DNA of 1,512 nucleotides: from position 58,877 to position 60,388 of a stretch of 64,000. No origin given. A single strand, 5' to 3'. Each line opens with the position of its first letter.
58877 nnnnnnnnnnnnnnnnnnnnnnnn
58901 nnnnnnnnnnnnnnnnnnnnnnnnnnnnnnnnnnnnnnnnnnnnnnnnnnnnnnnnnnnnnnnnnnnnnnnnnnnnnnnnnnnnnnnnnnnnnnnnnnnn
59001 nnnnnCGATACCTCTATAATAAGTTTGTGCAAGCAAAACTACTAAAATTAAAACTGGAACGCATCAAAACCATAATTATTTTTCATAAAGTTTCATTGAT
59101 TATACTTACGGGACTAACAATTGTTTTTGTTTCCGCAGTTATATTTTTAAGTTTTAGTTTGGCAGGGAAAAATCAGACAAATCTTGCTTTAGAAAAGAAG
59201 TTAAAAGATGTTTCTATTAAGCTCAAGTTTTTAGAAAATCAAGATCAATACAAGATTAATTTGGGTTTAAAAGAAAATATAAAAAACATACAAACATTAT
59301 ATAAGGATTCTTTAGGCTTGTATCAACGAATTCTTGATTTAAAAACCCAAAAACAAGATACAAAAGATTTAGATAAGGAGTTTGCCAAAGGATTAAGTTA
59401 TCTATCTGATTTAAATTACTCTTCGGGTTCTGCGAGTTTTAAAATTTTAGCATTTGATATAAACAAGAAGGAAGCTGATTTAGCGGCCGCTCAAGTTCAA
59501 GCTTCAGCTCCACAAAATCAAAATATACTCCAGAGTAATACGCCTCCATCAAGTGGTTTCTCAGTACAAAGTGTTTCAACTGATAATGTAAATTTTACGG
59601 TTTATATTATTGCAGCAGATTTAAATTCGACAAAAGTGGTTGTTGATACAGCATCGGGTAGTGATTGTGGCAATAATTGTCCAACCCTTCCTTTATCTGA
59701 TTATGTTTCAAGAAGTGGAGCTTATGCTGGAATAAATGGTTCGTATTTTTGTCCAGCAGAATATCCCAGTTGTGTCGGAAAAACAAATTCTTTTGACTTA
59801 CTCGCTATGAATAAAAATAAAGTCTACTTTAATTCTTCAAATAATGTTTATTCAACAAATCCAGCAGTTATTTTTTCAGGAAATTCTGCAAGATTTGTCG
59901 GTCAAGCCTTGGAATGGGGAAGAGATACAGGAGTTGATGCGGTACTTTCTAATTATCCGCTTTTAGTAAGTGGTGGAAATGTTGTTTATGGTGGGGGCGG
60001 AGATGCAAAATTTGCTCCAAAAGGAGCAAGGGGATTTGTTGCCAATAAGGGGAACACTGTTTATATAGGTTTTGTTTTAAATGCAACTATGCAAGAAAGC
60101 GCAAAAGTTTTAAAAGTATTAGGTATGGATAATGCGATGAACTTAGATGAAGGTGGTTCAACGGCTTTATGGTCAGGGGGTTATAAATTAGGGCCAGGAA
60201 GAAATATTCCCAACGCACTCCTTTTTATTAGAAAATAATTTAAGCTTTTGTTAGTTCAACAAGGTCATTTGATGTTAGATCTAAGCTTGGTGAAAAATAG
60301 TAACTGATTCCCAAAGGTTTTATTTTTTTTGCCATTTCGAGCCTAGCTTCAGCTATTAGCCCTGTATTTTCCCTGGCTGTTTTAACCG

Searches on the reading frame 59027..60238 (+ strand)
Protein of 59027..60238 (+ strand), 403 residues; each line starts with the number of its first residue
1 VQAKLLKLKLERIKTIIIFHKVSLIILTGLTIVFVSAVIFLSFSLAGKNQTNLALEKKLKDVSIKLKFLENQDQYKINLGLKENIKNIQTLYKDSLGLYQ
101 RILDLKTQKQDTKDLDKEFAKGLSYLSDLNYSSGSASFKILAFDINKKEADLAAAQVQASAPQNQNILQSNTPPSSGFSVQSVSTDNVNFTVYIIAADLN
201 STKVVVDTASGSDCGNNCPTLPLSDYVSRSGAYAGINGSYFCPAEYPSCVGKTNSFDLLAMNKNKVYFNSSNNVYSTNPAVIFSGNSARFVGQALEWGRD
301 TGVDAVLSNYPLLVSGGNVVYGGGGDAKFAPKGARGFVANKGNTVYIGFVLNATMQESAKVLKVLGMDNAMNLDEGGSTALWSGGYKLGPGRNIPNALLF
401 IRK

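Call 106: search_protein_families(library=pfam, proteins=[window:59027-60238:+], max_evalue=0.00001)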
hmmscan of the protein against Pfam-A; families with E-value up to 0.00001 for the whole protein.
window:59027-60238:+ (403 aa): 1 family
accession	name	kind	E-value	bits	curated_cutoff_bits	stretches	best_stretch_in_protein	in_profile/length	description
PF09992.14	NAGPA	-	5e-13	50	25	1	231-400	2-168/169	Phosphodiester glycosidase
